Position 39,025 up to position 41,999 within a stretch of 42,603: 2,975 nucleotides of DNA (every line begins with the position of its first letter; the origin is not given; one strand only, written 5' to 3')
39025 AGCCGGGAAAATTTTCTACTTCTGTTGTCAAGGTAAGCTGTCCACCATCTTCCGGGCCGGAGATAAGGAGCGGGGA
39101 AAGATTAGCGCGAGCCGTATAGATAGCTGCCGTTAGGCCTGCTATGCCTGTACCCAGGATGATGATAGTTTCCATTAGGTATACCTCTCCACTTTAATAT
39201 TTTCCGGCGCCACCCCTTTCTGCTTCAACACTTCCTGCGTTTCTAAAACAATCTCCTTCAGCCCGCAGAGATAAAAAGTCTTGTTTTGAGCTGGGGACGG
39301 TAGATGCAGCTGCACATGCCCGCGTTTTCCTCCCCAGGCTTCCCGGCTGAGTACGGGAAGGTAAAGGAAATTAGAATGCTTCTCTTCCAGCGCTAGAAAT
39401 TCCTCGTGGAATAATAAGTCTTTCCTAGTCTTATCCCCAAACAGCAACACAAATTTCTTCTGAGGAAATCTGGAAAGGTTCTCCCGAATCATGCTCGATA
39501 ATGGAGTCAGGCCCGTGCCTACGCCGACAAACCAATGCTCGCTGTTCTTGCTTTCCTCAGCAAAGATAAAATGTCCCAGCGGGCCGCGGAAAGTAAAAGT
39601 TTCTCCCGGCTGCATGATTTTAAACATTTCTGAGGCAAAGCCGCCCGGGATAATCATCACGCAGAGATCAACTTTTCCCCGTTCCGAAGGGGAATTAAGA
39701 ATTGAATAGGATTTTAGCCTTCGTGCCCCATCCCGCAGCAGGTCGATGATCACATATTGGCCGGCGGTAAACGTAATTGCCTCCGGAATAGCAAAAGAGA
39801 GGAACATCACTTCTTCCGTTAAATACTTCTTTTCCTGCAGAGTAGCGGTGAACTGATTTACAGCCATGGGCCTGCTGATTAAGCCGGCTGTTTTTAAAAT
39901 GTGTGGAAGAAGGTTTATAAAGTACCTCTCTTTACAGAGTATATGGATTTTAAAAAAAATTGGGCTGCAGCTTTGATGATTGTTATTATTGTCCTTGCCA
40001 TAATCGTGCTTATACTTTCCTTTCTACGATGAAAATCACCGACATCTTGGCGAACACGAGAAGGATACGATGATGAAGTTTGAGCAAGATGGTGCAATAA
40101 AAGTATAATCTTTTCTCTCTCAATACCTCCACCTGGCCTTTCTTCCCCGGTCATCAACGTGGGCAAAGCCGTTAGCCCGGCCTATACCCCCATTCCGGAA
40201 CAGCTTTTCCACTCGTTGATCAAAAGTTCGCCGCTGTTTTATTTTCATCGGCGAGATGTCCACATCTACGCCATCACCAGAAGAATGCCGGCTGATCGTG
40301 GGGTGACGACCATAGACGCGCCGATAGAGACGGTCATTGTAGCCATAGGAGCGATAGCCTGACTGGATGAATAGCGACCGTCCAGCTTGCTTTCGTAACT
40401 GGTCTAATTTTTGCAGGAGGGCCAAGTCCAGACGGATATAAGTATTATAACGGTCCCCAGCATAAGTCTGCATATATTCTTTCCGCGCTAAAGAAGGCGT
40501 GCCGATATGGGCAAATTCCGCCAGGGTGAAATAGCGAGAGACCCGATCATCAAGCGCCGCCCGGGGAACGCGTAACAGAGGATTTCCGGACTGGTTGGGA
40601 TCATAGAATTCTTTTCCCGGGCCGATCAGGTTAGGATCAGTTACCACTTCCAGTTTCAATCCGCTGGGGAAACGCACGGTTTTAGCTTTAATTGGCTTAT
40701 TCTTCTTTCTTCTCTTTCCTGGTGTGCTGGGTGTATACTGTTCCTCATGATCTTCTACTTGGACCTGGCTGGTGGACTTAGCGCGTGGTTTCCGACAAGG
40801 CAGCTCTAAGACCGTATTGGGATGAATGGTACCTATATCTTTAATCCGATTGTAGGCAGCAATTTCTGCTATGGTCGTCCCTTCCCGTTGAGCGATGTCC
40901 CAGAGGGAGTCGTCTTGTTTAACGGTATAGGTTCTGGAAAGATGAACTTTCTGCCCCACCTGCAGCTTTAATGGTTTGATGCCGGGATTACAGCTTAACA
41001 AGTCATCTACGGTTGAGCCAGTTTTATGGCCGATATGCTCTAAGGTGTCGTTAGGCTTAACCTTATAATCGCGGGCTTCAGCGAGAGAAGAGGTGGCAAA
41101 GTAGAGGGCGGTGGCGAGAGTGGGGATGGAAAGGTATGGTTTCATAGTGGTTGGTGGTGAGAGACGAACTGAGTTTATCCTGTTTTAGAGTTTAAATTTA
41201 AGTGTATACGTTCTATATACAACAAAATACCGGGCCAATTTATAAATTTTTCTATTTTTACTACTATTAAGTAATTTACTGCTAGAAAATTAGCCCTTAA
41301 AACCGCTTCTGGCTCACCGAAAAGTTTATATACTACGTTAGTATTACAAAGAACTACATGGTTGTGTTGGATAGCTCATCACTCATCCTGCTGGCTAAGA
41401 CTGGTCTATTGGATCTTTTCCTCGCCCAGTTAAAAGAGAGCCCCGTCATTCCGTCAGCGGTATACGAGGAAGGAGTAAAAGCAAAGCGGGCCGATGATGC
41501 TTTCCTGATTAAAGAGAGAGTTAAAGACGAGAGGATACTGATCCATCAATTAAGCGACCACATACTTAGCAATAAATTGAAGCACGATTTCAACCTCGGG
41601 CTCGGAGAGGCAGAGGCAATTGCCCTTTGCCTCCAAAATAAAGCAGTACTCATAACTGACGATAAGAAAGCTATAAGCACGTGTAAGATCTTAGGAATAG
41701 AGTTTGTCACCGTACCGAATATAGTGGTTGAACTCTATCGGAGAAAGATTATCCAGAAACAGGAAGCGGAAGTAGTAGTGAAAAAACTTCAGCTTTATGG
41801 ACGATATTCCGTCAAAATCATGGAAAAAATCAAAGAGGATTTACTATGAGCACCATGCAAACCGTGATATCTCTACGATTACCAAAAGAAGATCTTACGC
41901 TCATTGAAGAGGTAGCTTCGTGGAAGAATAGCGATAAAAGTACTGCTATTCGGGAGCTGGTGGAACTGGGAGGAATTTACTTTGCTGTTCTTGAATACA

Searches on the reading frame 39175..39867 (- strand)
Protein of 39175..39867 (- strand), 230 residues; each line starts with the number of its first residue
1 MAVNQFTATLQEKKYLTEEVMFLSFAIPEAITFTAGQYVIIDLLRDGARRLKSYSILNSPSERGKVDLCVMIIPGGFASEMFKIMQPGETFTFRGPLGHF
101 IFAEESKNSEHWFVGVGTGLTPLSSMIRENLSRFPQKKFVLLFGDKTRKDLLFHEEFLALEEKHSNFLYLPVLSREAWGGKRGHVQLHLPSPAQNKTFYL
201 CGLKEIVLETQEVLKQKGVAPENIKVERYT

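Call 26: search_protein_families(library=pfam, proteins=[window:39175-39867:-])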
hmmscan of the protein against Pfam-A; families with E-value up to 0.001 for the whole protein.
window:39175-39867:- (230 aa): 2 families
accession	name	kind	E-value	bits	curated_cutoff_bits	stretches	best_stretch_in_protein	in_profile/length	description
PF00970.30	FAD_binding_6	-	4.5e-18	65.8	21.1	1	8-100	2-97/99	Oxidoreductase FAD-binding domain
PF00175.26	NAD_binding_1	-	3.5e-14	53.8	22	1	113-207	1-104/109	Oxidoreductase NAD-binding domain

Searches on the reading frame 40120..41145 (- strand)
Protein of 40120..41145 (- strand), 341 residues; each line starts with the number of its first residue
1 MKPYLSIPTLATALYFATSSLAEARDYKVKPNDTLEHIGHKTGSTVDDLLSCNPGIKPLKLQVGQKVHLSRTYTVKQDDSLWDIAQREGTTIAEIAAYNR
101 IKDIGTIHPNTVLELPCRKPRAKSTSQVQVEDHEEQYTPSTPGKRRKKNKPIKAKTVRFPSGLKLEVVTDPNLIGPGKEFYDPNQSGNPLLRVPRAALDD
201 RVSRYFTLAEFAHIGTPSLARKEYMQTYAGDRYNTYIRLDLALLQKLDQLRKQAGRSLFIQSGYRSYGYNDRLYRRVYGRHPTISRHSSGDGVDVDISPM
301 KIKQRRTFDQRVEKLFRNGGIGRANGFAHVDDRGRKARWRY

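Call 26: search_protein_families(library=pfam, proteins=[window:40120-41145:-])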
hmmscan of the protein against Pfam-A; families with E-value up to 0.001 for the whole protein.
window:40120-41145:- (341 aa): 4 families
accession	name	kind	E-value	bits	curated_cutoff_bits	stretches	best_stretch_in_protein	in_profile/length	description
PF01476.26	LysM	-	7e-23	80.8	20.9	2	73-116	1-43/43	LysM domain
PF08291.16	Peptidase_M15_3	-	4.2e-07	30.5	23.2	1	241-331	26-108/108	Peptidase M15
PF05951.18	Peptidase_M15_2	-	1.8e-05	24.9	27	1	232-331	46-146/153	Bacterial protein of unknown function (DUF882)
PF02557.22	VanY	-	0.0004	20.6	25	0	244-291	12-70/132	D-alanyl-D-alanine carboxypeptidase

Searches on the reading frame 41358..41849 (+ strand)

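Call 26: search_protein_families(library=pfam, proteins=[window:41358-41849:+])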
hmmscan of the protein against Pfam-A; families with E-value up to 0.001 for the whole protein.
window:41358-41849:+ (163 aa): 1 family
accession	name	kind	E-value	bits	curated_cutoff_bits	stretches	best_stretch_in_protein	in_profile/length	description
PF20698.3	PIN-TPR-GreABC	-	0.00012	22.8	27.8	0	3-102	1-129/138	PIN domain associated with the TPR-GreAB-C-PIN system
